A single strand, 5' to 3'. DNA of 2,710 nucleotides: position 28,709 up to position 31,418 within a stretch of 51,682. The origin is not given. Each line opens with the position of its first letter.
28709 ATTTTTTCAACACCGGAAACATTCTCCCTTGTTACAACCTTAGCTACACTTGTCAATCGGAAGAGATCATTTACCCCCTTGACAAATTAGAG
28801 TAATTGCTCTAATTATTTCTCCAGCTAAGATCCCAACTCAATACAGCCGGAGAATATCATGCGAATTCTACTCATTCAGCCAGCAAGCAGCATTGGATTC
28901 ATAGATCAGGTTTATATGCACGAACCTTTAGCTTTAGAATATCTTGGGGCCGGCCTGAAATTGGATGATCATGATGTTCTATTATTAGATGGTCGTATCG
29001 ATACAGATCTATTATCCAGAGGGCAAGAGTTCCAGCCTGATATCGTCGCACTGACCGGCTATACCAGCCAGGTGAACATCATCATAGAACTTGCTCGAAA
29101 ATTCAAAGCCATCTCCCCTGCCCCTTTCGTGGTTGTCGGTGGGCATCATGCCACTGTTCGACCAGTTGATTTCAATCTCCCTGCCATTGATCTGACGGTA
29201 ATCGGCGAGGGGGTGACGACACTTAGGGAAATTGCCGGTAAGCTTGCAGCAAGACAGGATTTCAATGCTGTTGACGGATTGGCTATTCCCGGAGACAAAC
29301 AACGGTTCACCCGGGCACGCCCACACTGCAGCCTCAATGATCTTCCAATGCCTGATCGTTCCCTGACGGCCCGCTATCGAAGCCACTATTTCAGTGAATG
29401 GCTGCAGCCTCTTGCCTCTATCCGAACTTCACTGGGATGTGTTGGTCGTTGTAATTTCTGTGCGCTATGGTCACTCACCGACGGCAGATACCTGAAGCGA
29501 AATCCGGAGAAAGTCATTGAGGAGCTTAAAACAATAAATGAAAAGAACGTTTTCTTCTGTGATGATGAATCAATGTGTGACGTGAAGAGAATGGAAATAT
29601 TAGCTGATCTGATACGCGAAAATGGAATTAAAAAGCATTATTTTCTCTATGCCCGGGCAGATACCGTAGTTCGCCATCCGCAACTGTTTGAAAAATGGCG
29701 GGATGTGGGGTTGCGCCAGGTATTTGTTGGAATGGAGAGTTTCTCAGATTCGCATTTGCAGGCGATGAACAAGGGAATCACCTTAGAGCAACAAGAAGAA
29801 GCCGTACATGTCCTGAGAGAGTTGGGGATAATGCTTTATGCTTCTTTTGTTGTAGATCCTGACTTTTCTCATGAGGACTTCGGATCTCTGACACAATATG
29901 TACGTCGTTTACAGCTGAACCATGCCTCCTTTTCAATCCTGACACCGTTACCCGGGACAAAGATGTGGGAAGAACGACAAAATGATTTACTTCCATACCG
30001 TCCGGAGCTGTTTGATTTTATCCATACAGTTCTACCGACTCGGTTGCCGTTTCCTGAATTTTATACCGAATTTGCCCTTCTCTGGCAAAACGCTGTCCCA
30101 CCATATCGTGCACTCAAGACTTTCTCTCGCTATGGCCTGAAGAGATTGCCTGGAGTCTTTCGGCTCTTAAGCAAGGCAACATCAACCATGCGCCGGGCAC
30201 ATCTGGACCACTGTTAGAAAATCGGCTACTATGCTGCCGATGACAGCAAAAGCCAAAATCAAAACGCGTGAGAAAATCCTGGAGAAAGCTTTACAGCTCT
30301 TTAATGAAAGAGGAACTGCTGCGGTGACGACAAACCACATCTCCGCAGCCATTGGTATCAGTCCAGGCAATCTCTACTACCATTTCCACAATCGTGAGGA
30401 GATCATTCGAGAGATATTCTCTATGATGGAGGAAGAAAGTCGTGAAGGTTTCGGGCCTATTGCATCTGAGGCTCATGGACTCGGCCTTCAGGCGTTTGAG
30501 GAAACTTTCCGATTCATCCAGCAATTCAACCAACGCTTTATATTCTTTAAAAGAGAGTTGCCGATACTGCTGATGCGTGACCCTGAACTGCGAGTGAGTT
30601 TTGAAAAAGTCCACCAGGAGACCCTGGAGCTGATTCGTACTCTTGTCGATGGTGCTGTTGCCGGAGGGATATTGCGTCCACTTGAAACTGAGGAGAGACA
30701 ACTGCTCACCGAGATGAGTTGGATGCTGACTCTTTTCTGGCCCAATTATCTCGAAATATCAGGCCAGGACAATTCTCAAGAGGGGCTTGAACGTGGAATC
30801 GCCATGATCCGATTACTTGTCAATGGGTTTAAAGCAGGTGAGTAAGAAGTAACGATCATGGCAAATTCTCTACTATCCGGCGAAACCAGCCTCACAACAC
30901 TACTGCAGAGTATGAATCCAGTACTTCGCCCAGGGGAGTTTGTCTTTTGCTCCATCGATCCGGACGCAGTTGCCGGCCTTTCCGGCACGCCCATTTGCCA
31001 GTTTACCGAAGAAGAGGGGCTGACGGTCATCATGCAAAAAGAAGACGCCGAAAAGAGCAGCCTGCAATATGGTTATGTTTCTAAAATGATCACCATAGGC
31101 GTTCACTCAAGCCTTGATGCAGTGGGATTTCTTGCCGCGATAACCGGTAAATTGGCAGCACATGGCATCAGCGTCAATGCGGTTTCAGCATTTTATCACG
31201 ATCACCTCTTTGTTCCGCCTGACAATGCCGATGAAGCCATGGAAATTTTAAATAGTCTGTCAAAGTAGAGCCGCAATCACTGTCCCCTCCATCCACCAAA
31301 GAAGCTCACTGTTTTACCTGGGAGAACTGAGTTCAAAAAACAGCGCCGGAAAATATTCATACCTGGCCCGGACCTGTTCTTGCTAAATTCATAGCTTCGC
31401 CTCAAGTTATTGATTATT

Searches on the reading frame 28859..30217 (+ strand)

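Call 52: search_protein_families(library=pfam, proteins=[window:28859-30217:+], max_evalue=0.00001)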
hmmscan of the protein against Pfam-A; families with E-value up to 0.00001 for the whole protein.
window:28859-30217:+ (452 aa): 2 families
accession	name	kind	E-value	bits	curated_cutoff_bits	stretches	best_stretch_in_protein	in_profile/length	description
PF04055.27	Radical_SAM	-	4.1e-18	66.6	29.5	1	190-344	3-162/166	Radical SAM superfamily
PF02310.24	B12-binding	-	1.6e-17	63.9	32.1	1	20-125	11-120/121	B12 binding domain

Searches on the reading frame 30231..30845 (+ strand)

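Call 52: search_protein_families(library=pfam, proteins=[window:30231-30845:+], max_evalue=0.00001)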
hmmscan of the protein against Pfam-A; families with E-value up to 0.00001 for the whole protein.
window:30231-30845:+ (204 aa): 2 families
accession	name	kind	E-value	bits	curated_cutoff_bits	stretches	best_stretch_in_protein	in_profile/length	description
PF13972.11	TetR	-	4.8e-15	56.1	25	1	66-199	2-134/144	Bacterial transcriptional repressor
PF00440.29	TetR_N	-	4.6e-14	52.4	24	1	16-62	1-47/47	Bacterial regulatory proteins, tetR family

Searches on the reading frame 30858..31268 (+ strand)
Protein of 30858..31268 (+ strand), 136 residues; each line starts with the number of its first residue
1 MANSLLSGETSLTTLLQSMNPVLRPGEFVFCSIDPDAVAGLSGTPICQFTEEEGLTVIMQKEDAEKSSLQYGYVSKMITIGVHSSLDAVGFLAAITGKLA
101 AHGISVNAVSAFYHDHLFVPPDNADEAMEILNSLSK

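Call 52: search_protein_families(library=pfam, proteins=[window:30858-31268:+], max_evalue=0.00001)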
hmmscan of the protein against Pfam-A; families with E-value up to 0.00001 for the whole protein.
window:30858-31268:+ (136 aa): 2 families
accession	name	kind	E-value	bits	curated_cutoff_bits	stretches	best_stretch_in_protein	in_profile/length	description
PF10000.15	ACT_3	-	2.5e-23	82.2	25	1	7-75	1-69/70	ACT domain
PF13840.12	ACT_7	-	2.9e-14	53.1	27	1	77-132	6-64/65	ACT domain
